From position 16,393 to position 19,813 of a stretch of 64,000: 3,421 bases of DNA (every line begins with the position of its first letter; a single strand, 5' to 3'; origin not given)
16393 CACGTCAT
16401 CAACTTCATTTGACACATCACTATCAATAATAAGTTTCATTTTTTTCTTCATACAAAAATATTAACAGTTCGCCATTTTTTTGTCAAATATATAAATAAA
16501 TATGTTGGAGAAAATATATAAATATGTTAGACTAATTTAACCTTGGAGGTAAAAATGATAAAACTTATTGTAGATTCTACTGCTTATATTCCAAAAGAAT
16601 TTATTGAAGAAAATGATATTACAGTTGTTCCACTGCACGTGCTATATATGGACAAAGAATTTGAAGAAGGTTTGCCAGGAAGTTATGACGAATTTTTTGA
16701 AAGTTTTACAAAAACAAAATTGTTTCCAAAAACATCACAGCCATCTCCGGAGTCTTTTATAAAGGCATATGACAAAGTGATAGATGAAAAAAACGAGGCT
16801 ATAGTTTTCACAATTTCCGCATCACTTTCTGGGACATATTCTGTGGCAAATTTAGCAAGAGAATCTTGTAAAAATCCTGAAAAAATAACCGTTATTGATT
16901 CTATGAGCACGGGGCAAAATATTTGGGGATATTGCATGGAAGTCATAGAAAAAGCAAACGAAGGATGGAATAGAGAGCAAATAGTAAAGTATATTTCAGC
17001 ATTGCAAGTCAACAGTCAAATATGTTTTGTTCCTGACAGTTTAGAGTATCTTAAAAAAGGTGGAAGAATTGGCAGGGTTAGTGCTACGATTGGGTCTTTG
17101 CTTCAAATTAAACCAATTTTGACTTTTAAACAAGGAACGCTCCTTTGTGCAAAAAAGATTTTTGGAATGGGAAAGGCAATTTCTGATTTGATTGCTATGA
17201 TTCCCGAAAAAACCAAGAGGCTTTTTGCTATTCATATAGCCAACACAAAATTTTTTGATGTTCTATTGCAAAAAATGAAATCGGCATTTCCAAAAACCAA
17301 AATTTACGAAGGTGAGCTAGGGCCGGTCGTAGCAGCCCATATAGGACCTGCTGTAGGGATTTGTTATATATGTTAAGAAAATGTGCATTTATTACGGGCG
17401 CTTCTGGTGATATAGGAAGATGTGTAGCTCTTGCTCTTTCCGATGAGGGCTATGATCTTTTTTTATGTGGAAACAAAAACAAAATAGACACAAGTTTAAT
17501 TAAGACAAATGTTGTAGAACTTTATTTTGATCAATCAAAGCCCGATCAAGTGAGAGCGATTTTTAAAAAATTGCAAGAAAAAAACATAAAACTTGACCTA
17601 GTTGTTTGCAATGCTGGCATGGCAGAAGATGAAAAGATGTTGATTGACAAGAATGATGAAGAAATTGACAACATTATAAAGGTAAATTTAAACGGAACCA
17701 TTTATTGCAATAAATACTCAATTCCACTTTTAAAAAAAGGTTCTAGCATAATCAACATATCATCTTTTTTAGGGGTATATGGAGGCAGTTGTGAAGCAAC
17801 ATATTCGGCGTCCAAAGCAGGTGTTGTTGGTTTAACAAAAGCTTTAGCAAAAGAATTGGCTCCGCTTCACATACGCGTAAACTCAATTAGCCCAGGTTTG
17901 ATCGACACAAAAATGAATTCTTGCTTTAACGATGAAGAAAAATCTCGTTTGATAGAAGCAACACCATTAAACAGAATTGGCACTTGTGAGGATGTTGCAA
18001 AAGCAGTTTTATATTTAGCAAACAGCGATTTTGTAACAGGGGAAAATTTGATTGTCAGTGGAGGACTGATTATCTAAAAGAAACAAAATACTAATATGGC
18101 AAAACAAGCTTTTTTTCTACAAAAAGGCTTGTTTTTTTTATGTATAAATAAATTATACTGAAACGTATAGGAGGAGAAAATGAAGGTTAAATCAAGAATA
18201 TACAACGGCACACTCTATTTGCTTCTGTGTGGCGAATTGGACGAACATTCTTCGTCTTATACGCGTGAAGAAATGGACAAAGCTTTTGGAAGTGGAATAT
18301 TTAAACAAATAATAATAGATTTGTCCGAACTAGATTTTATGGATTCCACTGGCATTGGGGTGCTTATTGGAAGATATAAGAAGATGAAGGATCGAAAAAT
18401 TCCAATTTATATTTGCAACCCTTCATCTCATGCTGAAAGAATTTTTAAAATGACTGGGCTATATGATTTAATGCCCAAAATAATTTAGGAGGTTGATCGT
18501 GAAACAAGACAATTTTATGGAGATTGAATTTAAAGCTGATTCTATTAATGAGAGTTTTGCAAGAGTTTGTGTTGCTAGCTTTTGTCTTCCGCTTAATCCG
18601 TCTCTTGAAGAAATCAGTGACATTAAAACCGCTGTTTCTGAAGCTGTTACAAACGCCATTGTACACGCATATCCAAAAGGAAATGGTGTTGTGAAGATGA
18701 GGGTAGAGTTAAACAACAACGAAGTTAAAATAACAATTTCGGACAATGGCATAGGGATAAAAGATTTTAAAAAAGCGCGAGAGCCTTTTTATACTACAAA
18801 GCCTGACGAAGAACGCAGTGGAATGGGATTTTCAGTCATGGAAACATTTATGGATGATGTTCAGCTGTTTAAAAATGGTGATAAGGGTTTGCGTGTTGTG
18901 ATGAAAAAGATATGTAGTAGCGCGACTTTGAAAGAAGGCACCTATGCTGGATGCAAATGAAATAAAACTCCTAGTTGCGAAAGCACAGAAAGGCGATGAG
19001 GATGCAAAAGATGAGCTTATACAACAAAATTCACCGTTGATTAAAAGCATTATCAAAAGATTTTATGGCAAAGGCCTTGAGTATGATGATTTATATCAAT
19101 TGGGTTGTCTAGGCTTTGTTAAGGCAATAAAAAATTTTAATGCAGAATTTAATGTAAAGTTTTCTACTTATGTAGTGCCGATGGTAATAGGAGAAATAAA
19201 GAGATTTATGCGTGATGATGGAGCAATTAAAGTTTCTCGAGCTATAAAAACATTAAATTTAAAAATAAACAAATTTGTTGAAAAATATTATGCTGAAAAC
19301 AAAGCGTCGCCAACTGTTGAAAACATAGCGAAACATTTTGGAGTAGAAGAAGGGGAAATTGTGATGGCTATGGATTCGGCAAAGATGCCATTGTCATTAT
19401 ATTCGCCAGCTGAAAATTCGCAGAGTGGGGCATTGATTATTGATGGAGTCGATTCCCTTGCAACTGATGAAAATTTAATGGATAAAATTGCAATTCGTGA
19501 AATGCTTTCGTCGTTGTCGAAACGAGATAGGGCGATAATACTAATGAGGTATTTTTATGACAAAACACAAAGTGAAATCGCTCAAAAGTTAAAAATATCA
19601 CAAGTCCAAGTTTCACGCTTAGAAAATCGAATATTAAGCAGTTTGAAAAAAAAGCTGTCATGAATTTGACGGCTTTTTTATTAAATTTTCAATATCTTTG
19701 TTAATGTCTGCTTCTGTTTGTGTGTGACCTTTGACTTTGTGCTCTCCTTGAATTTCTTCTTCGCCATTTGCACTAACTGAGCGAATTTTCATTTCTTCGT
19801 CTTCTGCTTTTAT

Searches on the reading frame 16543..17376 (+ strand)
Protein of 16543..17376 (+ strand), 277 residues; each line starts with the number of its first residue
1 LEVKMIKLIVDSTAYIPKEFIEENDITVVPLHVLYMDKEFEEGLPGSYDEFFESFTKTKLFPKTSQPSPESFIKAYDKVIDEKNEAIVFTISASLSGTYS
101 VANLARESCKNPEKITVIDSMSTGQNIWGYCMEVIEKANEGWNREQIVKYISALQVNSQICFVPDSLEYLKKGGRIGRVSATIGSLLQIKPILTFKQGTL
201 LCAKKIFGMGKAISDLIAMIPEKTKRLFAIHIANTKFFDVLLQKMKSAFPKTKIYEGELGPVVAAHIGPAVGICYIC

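Call 7: search_protein_families(library=pfam, proteins=[window:16543-17376:+])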
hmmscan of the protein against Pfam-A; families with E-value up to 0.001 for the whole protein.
window:16543-17376:+ (277 aa): 1 family
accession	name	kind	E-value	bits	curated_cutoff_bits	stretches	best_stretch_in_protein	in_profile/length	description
PF02645.21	DegV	-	2.8e-70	237.3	27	1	6-276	2-278/280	Uncharacterised protein, DegV family COG1307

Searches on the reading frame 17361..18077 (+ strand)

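Call 7: search_protein_families(library=pfam, proteins=[window:17361-18077:+])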
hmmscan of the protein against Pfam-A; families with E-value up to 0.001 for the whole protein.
window:17361-18077:+ (238 aa): 4 families
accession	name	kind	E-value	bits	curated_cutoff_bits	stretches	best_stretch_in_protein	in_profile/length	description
PF13561.12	adh_short_C2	-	2.9e-52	178.1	27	1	15-236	3-235/236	Enoyl-(Acyl carrier protein) reductase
PF00106.31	adh_short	-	4.8e-43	147.4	26.6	1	7-192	1-193/195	short chain dehydrogenase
PF23441.1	SDR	-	7.6e-10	39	27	1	64-237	80-256/258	SDR-like rossmann domain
PF08659.16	KR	-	4e-09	37.1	22.6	1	10-156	4-157/180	KR domain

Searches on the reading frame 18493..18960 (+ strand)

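Call 74: search_protein_families(library=pfam, proteins=[window:18493-18960:+], max_evalue=0.00001)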
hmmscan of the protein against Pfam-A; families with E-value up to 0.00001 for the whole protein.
window:18493-18960:+ (155 aa): 2 families
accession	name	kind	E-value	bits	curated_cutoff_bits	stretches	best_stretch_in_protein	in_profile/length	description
PF13581.12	HATPase_c_2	-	4.6e-20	72.4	27.4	1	34-139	22-127/127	Histidine kinase-like ATPase domain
PF02518.31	HATPase_c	-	6.5e-14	52.7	26.4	1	42-127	4-95/111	Histidine kinase-, DNA gyrase B-, and HSP90-like ATPase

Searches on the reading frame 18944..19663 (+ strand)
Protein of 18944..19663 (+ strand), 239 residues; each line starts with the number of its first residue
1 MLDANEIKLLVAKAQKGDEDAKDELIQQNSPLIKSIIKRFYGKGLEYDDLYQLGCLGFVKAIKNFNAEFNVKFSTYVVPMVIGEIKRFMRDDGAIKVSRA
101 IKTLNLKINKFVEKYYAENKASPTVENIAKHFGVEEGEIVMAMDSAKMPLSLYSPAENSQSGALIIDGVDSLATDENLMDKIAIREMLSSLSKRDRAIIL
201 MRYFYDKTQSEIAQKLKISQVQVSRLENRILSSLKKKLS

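Call 74: search_protein_families(library=pfam, proteins=[window:18944-19663:+], max_evalue=0.00001)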
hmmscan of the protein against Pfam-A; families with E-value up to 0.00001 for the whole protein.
window:18944-19663:+ (239 aa): 4 families
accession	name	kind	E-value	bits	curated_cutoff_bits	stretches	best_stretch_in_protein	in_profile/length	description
PF04542.20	Sigma70_r2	-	3.6e-17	62.4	24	1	25-92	1-68/71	Sigma-70 region 2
PF04545.22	Sigma70_r4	-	6.1e-15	54.9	24.1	1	188-236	2-50/50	Sigma-70, region 4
PF08281.18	Sigma70_r4_2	-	1.6e-10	40.9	25.7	1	183-223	3-43/54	Sigma-70, region 4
PF04539.22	Sigma70_r3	-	1.7e-09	38.1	25.3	1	106-163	4-61/78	Sigma-70 region 3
